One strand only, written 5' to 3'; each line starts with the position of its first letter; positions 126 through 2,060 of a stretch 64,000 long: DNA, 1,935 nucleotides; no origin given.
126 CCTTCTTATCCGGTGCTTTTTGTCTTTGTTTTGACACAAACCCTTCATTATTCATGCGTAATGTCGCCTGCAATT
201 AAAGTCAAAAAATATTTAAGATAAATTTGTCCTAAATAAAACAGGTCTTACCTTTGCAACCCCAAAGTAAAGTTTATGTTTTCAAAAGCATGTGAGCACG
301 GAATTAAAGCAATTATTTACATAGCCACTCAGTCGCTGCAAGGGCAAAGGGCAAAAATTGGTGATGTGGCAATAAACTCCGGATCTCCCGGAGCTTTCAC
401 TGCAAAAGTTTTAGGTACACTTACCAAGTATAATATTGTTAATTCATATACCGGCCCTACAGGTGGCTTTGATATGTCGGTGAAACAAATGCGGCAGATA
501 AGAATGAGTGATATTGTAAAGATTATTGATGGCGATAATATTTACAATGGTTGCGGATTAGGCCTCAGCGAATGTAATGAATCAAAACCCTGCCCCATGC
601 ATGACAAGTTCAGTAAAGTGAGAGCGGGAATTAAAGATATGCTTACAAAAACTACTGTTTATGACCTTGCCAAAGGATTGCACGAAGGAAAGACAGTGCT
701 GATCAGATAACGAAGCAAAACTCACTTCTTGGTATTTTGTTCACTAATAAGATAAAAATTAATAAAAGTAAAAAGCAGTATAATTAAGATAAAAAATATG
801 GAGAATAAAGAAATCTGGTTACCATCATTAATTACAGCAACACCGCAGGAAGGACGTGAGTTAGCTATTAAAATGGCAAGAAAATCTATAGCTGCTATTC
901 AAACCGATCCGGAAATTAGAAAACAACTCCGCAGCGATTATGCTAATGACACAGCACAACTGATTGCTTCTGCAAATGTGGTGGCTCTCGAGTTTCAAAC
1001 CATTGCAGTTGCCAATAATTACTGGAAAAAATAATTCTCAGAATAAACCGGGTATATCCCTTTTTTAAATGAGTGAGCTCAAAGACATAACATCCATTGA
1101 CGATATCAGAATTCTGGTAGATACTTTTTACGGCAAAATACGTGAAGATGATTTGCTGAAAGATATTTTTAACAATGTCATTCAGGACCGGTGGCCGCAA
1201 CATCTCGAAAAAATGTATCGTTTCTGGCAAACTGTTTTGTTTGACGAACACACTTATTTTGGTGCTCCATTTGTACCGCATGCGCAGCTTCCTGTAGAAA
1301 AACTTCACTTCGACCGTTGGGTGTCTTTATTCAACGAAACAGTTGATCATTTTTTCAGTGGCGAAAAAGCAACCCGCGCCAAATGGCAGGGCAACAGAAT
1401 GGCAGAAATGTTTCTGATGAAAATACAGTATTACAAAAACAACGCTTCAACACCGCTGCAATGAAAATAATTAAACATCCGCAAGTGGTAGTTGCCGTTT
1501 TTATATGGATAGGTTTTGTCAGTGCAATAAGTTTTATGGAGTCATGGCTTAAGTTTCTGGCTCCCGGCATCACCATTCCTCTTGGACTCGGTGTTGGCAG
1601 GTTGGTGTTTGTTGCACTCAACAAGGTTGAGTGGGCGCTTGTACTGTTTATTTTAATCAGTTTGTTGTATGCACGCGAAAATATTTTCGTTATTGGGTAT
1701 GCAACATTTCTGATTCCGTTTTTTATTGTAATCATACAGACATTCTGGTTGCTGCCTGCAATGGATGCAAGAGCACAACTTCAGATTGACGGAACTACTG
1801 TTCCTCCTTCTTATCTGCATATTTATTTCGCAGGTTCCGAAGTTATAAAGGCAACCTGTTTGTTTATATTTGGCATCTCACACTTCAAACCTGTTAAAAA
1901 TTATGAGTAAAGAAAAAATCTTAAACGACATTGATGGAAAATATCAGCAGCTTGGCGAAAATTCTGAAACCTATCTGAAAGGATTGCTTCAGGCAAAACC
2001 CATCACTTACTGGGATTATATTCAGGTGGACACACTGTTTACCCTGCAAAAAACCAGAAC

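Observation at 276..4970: Eight-gene Rrf2-headed operon mixing NO-stress proteins with a TDO-family heme protein and azurin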

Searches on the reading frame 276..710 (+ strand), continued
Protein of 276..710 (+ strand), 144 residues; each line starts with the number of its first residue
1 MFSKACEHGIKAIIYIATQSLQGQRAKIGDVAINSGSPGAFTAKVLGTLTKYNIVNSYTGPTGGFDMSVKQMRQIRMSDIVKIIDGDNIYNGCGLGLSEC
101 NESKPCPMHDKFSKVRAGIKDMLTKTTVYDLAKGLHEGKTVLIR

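Call 66: find_encoding_contigs(protein=P0345, flank=8000, max_places=1)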
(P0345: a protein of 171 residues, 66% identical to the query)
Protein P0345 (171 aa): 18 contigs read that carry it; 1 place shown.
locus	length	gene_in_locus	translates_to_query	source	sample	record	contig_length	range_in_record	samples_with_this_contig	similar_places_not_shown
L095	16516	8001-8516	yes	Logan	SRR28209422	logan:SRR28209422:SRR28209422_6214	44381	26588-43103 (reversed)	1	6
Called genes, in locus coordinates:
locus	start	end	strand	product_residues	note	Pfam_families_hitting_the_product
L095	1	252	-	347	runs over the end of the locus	PF07731:Cu-oxidase_2 (faint), PF07732:Cu-oxidase_3, PF00127:Copper-bind (weak), PF00394:Cu-oxidase (weak)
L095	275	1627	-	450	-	PF10677:DUF2490 (faint), PF13372:Alginate_exp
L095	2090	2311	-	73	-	PF12844:HTH_19, PF01381:HTH_3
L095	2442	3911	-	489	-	PF00199:Catalase, PF06628:Catalase-rel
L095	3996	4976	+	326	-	PF00126:HTH_1, PF03466:LysR_substrate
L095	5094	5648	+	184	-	PF00116:COX2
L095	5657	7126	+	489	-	PF00115:COX1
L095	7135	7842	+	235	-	PF02630:SCO1-SenC (weak)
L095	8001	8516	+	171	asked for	PF02082:Rrf2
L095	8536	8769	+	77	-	PF11534:HTHP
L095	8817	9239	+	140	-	-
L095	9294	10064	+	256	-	PF00398:RrnaAD (weak), PF13847:Methyltransf_31 (weak), PF08241:Methyltransf_11, PF13649:Methyltransf_25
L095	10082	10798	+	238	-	PF04405:ScdA_N, PF01814:Hemerythrin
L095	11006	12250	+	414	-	PF00070:Pyr_redox (faint), PF01266:DAO (faint), PF07992:Pyr_redox_2, PF22366:NDH2_C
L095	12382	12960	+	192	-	PF06736:TMEM175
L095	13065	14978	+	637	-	PF00884:Sulfatase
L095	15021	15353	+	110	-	PF00893:Multi_Drug_Res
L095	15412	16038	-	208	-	-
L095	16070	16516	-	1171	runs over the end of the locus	PF02463:SMC_N, PF13175:AAA_15, PF13304:AAA_21 (faint), PF13476:AAA_23, PF06470:SMC_hinge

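Call 82: find_encoding_contigs(protein=P0276, flank=8000, max_places=1)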
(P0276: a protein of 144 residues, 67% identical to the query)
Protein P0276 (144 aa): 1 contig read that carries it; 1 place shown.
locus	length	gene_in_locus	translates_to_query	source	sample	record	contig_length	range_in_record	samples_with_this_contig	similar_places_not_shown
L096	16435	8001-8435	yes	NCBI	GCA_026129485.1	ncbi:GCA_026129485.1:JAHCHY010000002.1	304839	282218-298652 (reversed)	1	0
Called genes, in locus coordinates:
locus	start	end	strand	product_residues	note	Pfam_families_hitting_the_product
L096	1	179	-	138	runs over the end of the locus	PF00856:SET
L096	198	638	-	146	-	-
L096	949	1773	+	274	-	PF00800:PDT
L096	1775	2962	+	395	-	PF00155:Aminotran_1_2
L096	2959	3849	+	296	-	PF03446:NAD_binding_2 (faint), PF02153:PDH_N, PF20463:PDH_C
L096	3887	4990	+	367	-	PF00793:DAHP_synth_1, PF01817:CM_2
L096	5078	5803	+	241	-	PF02557:VanY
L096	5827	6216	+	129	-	-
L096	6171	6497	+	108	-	-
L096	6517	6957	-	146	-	PF02945:Endonuclease_7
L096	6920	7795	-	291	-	PF01555:N6_N4_Mtase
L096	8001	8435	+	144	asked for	PF02082:Rrf2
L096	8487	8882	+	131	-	PF01152:Bac_globin (weak)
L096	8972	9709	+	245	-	PF04405:ScdA_N, PF01814:Hemerythrin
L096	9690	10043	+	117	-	PF22751:DUF488-N3a, PF22752:DUF488-N3i, PF04343:DUF488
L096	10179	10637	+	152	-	PF12802:MarR_2, PF01047:MarR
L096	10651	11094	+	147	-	PF12120:Arr-ms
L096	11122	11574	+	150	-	PF00903:Glyoxalase (weak), PF13669:Glyoxalase_4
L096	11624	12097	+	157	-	PF07978:NIPSNAP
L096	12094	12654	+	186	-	PF06821:Ser_hydrolase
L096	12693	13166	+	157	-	PF13508:Acetyltransf_7 (weak)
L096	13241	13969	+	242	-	PF00795:CN_hydrolase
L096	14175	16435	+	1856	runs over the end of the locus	PF11974:bMG3, PF01835:MG2, PF17972:bMG5, PF17962:bMG6, PF07703:A2M_BRD, PF00207:A2M (weak), PF07678:TED_complement, PF17973:bMG10, +1 more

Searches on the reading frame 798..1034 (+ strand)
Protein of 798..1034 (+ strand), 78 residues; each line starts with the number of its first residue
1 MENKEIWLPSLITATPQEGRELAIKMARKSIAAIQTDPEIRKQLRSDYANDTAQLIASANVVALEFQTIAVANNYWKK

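Call 3: search_protein_families(library=pfam, proteins=[window:798-1034:+], max_evalue=0.01)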
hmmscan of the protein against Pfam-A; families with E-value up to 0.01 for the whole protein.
window:798-1034:+ (78 aa): 1 family
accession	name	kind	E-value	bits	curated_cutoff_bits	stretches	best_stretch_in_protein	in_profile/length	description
PF11534.13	HTHP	-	1.3e-35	122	25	1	7-77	2-72/72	Hexameric tyrosine-coordinated heme protein (HTHP)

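Call 4: search_protein_families(library=ncbifam, proteins=[window:798-1034:+], max_evalue=0.01)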
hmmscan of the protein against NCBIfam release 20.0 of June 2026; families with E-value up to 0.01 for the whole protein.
window:798-1034:+ (78 aa): 0 families

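Call 57: search_solved_structures(query=window:798-1034:+, max_evalue=0.01, show_alignments=1)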
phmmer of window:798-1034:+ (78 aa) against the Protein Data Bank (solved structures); distinct sequences matched with E-value up to 0.01: 1.
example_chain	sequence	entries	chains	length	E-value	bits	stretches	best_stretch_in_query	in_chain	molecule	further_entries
2oyy_A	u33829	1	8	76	9.5e-21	76.4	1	5-77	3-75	Hexameric cytochrome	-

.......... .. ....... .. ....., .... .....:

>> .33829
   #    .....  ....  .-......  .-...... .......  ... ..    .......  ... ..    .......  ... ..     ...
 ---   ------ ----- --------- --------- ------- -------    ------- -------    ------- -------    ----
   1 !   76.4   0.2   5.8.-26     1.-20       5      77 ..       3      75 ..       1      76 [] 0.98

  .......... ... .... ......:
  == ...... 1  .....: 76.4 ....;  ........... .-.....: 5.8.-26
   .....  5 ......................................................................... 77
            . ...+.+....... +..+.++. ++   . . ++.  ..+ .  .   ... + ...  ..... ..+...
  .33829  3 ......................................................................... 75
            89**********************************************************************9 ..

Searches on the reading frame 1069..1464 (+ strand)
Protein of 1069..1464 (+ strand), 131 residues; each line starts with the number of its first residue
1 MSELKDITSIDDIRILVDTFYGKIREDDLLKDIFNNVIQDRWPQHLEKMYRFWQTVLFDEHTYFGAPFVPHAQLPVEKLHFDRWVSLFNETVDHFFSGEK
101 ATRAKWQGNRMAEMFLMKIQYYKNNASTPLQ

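Call 3: search_protein_families(library=pfam, proteins=[window:1069-1464:+], max_evalue=0.01)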
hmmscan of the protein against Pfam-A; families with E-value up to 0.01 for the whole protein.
window:1069-1464:+ (131 aa): 1 family
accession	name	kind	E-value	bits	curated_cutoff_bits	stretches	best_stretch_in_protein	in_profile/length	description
PF01152.27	Bac_globin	-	1.6e-06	28.7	21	1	12-107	11-110/121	Bacterial-like globin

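Call 4: search_protein_families(library=ncbifam, proteins=[window:1069-1464:+], max_evalue=0.01)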
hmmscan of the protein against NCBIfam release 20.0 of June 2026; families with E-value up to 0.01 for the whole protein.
window:1069-1464:+ (131 aa): 0 families

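Call 31: search_solved_structures(query=window:1069-1464:+, max_evalue=0.01, show_alignments=2)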
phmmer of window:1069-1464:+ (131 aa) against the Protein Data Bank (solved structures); distinct sequences matched with E-value up to 0.01: 2.
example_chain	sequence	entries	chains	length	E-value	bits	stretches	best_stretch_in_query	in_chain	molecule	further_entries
2ig3_A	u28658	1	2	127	1.6e-12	51.2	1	11-104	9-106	Group III truncated haemoglobin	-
1ux8_A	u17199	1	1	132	0.0023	21.6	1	14-95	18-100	YJBI PROTEIN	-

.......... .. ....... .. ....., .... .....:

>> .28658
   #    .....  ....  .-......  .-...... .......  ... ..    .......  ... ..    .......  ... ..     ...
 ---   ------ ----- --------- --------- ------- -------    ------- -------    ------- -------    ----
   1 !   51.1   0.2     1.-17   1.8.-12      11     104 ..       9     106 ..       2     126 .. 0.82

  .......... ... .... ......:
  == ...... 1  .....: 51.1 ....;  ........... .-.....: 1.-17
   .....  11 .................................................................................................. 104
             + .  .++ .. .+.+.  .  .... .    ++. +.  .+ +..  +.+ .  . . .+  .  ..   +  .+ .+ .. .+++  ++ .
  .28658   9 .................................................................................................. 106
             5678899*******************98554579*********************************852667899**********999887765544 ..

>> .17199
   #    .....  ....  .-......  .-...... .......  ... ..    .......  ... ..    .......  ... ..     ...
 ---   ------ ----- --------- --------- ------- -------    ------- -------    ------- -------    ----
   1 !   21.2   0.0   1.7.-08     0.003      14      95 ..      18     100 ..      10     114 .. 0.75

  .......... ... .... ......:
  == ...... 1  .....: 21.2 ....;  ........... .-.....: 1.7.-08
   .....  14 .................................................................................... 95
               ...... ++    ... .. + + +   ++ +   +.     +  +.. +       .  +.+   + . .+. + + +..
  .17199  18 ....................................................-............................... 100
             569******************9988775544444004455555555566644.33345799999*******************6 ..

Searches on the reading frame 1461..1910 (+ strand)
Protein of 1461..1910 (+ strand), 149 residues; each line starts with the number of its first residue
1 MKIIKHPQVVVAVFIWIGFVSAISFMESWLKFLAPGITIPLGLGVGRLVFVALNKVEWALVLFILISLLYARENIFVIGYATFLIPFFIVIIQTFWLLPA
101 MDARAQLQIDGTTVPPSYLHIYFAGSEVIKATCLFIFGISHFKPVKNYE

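Call 3: search_protein_families(library=pfam, proteins=[window:1461-1910:+], max_evalue=0.01)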
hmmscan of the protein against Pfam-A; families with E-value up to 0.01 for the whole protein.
window:1461-1910:+ (149 aa): 0 families

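Call 4: search_protein_families(library=ncbifam, proteins=[window:1461-1910:+], max_evalue=0.01)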
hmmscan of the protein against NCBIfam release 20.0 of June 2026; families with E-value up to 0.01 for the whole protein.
window:1461-1910:+ (149 aa): 0 families

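Call 28: find_homologous_proteins(query=window:1461-1910:+, max_evalue=0.001)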
Query window:1461-1910:+ (149 aa): 795 proteins with E <= 0.001 among 889 candidates; the best 120 are listed.
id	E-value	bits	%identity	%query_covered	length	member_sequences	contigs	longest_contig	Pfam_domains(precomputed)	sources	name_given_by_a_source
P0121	3.8e-90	318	100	100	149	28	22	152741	-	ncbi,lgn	-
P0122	1.2e-75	271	85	100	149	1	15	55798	-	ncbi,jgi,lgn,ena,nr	ncbi:MAG: hypothetical protein JSS90_03905 [Bacteroidetes bacterium]|jgi:hypothetical protein|nr:hyp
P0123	1.2e-65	238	74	100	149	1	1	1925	-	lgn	-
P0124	5.9e-63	229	85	83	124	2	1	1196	-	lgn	-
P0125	3.1e-51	191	61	96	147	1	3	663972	-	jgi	jgi:hypothetical protein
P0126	4.8e-51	191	61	97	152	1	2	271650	-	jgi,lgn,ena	-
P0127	2.9e-50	188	61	94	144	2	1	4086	-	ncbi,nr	ncbi:MAG: hypothetical protein JNL60_01245 [Bacteroidia bacterium]|nr:hypothetical protein [Bacteroi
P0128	5.6e-50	187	60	98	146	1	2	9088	-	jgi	jgi:hypothetical protein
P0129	5.8e-50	187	61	97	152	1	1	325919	-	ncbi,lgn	-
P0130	9.2e-50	187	61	98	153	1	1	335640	-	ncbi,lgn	-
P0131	1.5e-49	186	62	96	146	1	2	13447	-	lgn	-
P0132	2.2e-49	185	63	95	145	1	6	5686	-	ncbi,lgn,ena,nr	ncbi:MAG: hypothetical protein KDE33_17905 [Bacteroidetes bacterium]|nr:hypothetical protein [Bacter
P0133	3.0e-49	185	60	98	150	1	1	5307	-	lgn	-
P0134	4.0e-49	185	60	96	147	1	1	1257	-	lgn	-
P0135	1.0e-48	183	61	97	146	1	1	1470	-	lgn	-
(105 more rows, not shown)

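Call 35: predict_structure(alignment_id=A2)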
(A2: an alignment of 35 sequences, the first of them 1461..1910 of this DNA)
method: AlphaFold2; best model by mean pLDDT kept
length: 149 residues; sequences in the alignment: 35
mean_pLDDT: 84.7   pTM: 0.77
mean pLDDT of the five models: 84.7, 84.1, 81.3, 80.3, 78.3
residues with pLDDT >= 90: 63; 70-90: 68; 50-70: 17; < 50: 1
segments of 3 or more residues with pLDDT < 50: none
pLDDT, mean of each block of 10 residues (from residue 1): 83 93 69 67 83 93 93 77 93 93 88 86 91 93 67
secondary structure, 60 per line:
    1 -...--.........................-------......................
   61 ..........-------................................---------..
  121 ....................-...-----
elements in order: E2-4 H7-31 H39-70 H78-109 H119-140 E142-144

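Call 37: search_protein_families(library=pfam, alignment_id=A2, max_evalue=1)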
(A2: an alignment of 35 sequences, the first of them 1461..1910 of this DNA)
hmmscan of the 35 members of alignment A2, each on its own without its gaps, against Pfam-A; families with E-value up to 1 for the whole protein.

A. member 1, window:1461-1910:+ (149 aa): 0 families

B. families by the number of members that match (of 35 scanned): 14 families
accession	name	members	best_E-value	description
PF19529.4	DUF6057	5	0.18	Family of unknown function (DUF6057)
PF04341.17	DUF485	3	0.014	Protein of unknown function, DUF485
PF20226.3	DUF6585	2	0.043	Family of unknown function (DUF6585)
PF13664.11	DUF4149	2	0.11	Domain of unknown function (DUF4149)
PF04583.17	Baculo_p74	1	0.043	Baculoviridae p74 conserved region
PF20342.3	DUF6637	1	0.065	Family of unknown function (DUF6637)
PF07873.16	YabP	1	0.099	YabP family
PF02402.22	Lysis_col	1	0.11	Lysis protein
PF04246.17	RseC_MucC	1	0.13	Positive regulator of sigma(E), RseC/MucC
PF05425.18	CopD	1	0.25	Copper resistance protein D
PF05393.16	Hum_adeno_E3A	1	0.3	Human adenovirus early E3A glycoprotein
PF00335.26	Tetraspanin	1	0.36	Tetraspanin family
PF07243.16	Phlebovirus_G1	1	0.5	Phlebovirus glycoprotein G1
PF11241.13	DUF3043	1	0.5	Protein of unknown function (DUF3043)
